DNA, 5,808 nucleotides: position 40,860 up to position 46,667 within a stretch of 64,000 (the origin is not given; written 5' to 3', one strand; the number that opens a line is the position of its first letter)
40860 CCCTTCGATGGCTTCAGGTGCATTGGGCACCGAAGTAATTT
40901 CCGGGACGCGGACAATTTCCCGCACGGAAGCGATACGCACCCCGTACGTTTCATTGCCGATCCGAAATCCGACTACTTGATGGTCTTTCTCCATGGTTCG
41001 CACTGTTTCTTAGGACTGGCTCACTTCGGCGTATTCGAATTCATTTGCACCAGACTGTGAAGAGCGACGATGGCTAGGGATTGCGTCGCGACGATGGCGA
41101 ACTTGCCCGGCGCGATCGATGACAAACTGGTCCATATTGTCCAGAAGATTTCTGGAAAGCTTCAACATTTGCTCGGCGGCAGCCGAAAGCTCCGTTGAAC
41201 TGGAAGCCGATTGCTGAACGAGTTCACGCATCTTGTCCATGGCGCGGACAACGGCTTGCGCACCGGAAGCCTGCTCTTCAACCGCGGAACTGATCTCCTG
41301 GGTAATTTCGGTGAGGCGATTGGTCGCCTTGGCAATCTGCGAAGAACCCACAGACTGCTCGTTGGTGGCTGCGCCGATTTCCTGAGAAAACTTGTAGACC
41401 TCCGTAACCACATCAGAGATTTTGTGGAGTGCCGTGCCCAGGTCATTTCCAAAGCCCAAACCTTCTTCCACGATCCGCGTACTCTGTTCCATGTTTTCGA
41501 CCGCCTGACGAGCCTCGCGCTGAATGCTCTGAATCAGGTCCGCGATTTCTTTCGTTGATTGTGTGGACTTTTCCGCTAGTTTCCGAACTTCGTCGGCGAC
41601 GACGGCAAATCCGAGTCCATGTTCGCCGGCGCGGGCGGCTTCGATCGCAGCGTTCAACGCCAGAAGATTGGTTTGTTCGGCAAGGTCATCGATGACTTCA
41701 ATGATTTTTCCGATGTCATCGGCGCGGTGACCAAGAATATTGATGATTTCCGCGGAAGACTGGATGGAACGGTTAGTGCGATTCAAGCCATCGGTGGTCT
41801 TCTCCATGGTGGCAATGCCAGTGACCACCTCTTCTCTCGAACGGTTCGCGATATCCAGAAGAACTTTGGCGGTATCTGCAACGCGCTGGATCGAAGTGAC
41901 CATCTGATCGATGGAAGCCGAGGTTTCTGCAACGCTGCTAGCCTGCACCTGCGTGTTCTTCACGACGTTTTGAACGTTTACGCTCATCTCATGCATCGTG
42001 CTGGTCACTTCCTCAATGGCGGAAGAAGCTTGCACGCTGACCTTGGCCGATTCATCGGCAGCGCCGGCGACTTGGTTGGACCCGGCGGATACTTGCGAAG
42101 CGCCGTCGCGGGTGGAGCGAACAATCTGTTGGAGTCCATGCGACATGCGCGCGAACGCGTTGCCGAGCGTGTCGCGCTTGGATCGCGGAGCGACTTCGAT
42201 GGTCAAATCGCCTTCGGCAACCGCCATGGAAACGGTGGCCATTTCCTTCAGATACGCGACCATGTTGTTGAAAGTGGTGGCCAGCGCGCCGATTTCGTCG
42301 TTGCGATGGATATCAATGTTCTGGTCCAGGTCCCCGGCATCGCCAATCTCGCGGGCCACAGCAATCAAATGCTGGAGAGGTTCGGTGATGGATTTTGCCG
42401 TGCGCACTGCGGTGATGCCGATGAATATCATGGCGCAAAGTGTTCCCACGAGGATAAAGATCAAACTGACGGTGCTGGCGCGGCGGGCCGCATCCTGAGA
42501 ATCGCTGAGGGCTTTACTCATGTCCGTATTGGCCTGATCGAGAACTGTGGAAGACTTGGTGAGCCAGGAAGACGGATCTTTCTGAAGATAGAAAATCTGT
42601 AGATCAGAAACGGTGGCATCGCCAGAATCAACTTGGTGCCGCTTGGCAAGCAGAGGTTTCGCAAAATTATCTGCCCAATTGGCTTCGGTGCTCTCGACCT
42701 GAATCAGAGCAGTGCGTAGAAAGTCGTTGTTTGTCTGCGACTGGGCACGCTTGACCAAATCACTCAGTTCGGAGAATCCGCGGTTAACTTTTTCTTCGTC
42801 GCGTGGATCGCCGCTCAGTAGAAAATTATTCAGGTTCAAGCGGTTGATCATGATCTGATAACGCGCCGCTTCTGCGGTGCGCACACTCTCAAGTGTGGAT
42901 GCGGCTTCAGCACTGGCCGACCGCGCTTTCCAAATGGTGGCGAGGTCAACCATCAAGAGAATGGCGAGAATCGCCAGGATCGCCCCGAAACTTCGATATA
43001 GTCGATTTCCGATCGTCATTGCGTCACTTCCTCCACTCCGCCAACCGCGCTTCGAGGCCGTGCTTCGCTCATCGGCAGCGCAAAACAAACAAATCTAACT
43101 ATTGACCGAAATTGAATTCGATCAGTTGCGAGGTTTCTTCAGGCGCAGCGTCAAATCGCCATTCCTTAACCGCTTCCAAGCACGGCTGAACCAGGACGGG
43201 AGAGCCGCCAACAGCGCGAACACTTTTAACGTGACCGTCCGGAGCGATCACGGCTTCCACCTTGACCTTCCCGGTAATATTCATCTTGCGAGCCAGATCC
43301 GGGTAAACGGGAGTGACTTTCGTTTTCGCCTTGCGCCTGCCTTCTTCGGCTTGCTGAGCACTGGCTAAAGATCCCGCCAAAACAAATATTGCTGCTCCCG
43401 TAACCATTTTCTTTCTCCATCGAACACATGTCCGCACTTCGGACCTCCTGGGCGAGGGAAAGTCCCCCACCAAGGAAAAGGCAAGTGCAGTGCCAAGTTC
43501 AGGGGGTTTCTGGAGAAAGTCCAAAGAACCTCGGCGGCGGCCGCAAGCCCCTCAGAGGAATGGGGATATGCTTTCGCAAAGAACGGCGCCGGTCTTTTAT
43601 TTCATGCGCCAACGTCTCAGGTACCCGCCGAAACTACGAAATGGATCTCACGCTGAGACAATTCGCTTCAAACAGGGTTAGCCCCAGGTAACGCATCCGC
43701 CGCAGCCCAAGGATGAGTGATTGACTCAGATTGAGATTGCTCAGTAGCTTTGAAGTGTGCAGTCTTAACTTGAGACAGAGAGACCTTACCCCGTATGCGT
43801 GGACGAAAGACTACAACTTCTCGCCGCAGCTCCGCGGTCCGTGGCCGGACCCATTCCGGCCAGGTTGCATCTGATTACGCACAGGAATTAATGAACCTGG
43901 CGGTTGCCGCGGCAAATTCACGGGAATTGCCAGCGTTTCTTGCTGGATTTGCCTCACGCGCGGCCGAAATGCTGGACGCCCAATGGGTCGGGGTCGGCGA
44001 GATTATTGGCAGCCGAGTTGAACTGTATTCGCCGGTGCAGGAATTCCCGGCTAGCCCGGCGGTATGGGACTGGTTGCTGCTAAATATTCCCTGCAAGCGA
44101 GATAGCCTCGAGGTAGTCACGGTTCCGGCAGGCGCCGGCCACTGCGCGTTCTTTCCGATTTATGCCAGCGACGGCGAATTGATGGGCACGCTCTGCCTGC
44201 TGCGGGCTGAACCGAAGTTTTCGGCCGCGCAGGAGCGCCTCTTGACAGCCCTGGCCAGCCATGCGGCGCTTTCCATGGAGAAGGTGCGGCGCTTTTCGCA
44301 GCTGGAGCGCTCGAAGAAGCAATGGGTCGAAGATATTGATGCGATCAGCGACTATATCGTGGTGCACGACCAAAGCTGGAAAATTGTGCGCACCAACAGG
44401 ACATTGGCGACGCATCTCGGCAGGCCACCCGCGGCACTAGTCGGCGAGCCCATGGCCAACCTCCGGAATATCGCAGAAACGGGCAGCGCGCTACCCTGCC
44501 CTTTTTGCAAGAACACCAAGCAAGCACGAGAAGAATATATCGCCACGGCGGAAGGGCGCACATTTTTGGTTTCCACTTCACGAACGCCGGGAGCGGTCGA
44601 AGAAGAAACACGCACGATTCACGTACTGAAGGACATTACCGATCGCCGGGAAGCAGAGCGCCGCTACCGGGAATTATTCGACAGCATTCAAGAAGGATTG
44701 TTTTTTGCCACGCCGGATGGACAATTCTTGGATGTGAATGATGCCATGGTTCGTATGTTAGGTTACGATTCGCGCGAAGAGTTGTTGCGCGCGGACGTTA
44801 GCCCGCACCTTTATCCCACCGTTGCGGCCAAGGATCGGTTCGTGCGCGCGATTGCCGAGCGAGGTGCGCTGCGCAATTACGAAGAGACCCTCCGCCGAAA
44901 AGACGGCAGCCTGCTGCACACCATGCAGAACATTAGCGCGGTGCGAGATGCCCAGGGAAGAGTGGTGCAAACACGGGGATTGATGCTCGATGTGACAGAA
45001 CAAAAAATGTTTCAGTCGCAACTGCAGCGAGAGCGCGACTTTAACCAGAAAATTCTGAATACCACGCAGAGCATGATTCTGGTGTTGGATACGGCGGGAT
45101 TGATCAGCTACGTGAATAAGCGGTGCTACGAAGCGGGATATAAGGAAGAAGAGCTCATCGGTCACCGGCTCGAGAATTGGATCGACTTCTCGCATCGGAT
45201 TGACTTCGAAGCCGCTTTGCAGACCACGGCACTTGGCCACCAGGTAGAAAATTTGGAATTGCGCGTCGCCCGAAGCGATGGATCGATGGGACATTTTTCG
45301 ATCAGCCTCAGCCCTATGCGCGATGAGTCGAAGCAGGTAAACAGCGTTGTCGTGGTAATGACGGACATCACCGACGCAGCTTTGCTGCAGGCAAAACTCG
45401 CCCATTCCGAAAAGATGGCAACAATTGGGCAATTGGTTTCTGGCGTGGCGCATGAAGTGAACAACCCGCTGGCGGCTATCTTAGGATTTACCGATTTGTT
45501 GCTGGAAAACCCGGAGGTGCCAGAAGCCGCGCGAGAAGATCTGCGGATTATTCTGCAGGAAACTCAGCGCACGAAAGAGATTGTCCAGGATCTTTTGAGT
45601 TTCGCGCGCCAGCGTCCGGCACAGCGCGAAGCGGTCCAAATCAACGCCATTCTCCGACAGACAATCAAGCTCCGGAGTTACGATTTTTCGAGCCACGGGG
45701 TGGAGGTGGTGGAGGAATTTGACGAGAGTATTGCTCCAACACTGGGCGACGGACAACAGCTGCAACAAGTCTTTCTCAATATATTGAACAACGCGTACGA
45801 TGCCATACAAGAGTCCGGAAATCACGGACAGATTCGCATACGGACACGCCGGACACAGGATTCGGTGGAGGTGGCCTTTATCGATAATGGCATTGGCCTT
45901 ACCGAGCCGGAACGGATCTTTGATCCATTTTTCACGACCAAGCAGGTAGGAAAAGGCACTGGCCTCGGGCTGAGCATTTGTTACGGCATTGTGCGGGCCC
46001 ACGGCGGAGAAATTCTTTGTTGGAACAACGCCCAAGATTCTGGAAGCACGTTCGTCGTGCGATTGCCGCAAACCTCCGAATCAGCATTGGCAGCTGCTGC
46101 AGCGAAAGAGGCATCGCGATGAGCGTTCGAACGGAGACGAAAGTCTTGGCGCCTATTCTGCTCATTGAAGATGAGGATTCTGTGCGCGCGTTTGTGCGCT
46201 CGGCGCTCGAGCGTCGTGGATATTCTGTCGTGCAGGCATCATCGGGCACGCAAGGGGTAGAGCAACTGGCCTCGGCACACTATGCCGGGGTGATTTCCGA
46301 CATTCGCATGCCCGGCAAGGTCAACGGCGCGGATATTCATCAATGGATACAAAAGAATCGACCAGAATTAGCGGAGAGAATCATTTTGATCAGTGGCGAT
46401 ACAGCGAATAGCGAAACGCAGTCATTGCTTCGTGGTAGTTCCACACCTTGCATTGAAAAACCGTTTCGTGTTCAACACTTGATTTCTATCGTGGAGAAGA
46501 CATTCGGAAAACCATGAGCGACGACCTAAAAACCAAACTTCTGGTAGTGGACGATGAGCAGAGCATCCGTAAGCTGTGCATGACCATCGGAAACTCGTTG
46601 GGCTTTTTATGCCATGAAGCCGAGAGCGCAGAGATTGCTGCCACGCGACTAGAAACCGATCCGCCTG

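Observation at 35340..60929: Model: one HK-REC-EBP module transcriptionally gates two complete chemosensory pathways plus an unknown trio via sigma-54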

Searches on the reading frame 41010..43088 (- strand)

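Call 3: search_protein_families(library=pfam, proteins=[window:41010-43088:-])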
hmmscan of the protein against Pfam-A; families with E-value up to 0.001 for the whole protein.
window:41010-43088:- (692 aa): 2 families
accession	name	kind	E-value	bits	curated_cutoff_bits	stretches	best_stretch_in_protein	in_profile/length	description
PF00015.26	MCPsignal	-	4e-48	163.9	34.6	1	437-596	13-172/172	Methyl-accepting chemotaxis protein (MCP) signalling domain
PF00672.30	HAMP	-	1.2e-15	58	25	1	230-281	2-52/53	HAMP domain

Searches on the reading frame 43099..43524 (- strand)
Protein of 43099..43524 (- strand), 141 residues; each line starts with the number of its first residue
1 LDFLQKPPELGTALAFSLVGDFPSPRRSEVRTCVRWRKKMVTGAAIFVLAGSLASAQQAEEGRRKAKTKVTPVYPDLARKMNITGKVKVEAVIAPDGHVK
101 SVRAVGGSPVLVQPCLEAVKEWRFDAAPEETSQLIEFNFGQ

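Call 3: search_protein_families(library=pfam, proteins=[window:43099-43524:-])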
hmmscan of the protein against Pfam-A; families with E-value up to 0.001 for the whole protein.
window:43099-43524:- (141 aa): 1 family
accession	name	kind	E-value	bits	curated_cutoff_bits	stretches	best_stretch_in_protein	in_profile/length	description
PF03544.19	TonB_C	-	4.1e-16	59.7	24.6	1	72-131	3-64/79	Gram-negative bacterial TonB protein C-terminal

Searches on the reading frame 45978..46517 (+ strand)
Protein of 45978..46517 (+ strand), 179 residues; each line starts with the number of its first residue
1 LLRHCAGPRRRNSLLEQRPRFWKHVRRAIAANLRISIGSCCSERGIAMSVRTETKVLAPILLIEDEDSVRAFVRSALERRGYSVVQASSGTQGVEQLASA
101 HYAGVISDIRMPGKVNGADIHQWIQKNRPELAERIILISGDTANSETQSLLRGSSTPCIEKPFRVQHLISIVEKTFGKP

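Call 4: search_protein_families(library=pfam, proteins=[window:45978-46517:+])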
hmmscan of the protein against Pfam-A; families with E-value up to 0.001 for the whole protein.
window:45978-46517:+ (179 aa): 2 families
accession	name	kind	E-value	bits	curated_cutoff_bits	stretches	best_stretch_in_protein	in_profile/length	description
PF00072.30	Response_reg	-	2.1e-18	67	30.2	1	60-172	1-110/111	Response regulator receiver domain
PF23198.2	PDE8A_N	-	6.9e-05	23.2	29.6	1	55-149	8-102/147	PDE8A-like, N-terminal domain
